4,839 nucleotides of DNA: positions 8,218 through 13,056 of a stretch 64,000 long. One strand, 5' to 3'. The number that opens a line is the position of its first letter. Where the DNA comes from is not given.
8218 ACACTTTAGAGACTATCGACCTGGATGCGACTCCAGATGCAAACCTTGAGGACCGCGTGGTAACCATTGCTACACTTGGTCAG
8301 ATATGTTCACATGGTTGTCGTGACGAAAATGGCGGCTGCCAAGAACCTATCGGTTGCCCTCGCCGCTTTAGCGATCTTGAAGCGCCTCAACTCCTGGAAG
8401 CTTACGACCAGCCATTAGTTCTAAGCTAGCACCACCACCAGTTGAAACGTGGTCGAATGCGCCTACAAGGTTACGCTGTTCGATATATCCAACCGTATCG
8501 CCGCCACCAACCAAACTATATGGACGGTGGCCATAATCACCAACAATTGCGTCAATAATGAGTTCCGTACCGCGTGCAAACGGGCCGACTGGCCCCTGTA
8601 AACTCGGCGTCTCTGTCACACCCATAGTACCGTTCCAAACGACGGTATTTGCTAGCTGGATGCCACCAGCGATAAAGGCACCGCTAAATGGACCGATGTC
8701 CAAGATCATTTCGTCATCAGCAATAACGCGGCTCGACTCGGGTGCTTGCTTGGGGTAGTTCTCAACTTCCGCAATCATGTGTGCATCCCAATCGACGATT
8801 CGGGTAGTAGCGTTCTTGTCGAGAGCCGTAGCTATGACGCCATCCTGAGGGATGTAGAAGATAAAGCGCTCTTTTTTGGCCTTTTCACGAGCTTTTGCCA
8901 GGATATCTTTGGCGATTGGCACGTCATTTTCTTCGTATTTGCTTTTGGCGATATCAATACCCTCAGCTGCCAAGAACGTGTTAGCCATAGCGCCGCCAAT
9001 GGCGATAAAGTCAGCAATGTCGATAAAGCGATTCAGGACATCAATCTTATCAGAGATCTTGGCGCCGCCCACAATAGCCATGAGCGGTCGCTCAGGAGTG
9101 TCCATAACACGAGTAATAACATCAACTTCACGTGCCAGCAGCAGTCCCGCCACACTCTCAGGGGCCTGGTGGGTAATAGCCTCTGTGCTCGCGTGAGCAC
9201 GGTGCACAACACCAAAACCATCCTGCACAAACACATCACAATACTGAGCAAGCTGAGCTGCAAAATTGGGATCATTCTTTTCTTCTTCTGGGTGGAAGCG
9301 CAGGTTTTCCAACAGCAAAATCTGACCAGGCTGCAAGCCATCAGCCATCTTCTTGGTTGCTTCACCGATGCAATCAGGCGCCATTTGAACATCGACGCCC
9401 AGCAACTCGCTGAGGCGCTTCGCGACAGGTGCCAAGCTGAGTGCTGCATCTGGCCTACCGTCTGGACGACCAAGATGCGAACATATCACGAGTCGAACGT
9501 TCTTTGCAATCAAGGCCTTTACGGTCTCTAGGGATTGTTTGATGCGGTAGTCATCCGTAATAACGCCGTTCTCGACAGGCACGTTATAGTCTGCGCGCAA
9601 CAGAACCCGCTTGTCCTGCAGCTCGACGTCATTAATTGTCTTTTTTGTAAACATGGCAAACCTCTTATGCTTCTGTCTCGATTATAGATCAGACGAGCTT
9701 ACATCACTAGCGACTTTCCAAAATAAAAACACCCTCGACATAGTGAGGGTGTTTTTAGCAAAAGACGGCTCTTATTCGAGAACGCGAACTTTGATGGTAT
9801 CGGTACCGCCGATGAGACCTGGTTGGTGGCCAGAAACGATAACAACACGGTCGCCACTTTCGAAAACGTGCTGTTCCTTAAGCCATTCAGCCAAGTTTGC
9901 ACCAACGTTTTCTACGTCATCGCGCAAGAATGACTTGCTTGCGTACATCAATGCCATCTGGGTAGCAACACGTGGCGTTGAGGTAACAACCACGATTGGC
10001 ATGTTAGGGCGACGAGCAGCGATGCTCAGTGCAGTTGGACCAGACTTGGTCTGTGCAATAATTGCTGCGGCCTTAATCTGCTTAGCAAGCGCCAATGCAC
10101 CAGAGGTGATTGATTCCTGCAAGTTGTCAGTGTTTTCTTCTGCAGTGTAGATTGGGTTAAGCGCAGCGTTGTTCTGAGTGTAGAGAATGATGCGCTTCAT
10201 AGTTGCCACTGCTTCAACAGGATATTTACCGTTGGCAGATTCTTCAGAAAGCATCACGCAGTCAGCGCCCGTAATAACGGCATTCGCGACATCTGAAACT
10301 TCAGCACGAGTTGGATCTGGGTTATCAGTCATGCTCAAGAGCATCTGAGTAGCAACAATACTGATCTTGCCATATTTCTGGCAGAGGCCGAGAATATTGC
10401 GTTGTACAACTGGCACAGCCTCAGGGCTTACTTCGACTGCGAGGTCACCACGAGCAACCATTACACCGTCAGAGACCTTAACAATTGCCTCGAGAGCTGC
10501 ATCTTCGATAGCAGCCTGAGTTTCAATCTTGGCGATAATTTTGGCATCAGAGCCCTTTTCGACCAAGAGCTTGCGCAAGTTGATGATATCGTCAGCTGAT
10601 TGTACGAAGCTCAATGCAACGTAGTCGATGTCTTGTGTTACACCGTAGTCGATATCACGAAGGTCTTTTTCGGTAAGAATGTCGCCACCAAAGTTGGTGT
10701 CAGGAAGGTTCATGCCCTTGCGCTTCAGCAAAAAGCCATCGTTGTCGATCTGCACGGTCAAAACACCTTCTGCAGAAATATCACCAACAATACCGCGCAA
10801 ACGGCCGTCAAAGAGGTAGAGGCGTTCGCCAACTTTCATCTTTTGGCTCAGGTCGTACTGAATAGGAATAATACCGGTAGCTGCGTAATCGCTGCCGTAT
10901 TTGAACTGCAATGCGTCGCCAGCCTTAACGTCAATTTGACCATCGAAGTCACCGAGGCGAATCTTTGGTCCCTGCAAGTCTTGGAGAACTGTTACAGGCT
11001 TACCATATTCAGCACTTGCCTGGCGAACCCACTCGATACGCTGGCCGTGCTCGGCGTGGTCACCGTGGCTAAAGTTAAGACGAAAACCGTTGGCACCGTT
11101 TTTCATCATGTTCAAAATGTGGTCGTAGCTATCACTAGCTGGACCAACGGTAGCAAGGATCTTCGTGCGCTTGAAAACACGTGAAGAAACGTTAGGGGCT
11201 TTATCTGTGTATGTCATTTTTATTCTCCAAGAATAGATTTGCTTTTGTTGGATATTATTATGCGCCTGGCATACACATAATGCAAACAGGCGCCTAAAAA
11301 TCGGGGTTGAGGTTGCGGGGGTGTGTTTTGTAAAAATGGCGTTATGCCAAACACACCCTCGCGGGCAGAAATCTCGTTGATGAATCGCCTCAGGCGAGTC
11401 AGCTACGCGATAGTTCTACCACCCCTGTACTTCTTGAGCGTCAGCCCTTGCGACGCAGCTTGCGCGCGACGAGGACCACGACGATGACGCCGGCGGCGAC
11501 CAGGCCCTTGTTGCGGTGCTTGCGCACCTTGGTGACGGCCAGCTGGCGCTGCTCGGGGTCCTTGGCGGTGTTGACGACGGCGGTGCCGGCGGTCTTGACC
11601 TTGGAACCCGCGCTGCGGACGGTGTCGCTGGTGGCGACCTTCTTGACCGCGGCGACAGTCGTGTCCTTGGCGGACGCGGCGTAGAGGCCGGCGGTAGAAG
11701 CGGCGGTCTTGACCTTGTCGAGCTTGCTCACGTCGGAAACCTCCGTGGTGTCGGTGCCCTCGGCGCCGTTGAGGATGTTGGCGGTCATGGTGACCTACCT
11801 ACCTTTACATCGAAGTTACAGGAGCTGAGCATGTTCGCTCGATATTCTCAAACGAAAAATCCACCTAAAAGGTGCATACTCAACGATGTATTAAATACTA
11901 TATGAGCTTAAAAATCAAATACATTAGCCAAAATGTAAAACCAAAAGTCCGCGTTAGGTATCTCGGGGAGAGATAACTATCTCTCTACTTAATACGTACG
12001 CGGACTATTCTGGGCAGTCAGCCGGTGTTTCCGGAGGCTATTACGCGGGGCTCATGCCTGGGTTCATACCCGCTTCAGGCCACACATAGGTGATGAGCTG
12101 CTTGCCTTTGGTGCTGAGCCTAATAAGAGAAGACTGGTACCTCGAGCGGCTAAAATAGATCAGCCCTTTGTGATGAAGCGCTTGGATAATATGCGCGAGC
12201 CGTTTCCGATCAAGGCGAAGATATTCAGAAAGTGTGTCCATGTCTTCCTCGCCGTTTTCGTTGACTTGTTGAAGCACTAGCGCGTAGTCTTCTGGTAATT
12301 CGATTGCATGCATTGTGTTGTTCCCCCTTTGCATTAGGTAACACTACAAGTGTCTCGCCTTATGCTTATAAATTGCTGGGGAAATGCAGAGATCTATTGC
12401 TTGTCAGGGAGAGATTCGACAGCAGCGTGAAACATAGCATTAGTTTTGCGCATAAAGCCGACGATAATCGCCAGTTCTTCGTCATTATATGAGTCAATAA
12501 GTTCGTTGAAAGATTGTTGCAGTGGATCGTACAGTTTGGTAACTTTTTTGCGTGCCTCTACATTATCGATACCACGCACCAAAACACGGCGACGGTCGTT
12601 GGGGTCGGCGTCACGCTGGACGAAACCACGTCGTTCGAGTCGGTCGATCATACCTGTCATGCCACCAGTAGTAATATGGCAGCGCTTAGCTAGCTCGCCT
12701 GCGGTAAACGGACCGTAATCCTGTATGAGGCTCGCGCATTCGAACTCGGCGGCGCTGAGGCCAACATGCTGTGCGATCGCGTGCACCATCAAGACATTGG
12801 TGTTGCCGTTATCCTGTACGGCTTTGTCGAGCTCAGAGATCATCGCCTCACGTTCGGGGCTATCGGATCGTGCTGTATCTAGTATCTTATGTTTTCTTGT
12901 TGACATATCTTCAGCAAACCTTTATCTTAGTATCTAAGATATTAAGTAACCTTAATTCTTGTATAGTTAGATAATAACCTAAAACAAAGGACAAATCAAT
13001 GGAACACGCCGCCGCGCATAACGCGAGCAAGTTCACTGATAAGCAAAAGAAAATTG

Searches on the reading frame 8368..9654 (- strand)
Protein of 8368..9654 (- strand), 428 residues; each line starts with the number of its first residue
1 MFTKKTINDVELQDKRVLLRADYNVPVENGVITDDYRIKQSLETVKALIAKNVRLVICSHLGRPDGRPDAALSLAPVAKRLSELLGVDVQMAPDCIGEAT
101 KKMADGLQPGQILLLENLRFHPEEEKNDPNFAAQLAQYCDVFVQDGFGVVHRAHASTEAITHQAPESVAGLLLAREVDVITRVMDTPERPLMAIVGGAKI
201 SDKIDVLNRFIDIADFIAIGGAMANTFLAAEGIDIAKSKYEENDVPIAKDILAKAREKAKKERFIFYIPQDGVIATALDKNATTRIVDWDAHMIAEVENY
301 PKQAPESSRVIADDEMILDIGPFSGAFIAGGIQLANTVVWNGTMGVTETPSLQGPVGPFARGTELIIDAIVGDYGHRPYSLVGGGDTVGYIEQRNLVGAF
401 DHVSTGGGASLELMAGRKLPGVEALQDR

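Call 17: search_protein_families(library=pfam, proteins=[window:8368-9654:-], max_evalue=0.01)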
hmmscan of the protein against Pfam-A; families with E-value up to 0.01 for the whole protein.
window:8368-9654:- (428 aa): 1 family
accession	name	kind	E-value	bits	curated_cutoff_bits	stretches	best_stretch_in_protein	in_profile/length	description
PF00162.24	PGK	-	9.8e-127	423.5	27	1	7-417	1-379/379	Phosphoglycerate kinase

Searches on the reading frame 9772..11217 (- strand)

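Call 80: search_protein_families(library=pfam, proteins=[window:9772-11217:-], max_evalue=0.001)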
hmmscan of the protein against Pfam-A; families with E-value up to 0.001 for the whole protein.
window:9772-11217:- (481 aa): 2 families
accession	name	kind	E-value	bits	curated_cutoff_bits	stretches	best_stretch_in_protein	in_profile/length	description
PF00224.27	PK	-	3.5e-104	348.9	30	1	16-337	2-328/328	Pyruvate kinase, barrel domain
PF02887.21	PK_C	-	5.1e-23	81.8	28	1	368-477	1-113/114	Pyruvate kinase, alpha/beta domain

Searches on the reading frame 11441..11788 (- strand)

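Call 77: search_protein_families(library=padloc, proteins=[window:11441-11788:-], max_evalue=0.01)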
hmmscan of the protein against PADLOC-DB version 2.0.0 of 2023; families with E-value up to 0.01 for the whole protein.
window:11441-11788:- (115 aa): 1 family
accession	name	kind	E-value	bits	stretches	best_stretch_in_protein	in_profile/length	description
PDLC00607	ZorA1|ZorA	-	0.0011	16.3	1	28-96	367-436/551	MotA/ExbB/TolQ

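Call 78: search_protein_families(library=phrogs, proteins=[window:11441-11788:-], max_evalue=0.01)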
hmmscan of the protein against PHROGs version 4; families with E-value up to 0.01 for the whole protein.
window:11441-11788:- (115 aa): 0 families

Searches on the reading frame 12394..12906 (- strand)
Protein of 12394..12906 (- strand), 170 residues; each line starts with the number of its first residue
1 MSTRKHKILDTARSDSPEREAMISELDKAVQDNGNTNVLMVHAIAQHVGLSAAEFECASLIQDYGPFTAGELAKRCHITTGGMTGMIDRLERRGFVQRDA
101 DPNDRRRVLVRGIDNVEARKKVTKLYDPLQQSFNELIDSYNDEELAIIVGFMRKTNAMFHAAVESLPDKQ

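Call 80: search_protein_families(library=pfam, proteins=[window:12394-12906:-], max_evalue=0.001)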
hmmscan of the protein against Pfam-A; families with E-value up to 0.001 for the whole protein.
window:12394-12906:- (170 aa): 3 families
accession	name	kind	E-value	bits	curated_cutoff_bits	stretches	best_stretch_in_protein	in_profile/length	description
PF01047.28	MarR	-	5.2e-15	55.5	24.6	1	50-108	1-59/59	MarR family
PF12802.13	MarR_2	-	2.6e-11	43.9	27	1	49-107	2-61/61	MarR family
PF13412.12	HTH_24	-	0.0005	20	21.9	0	60-97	11-48/48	Winged helix-turn-helix DNA-binding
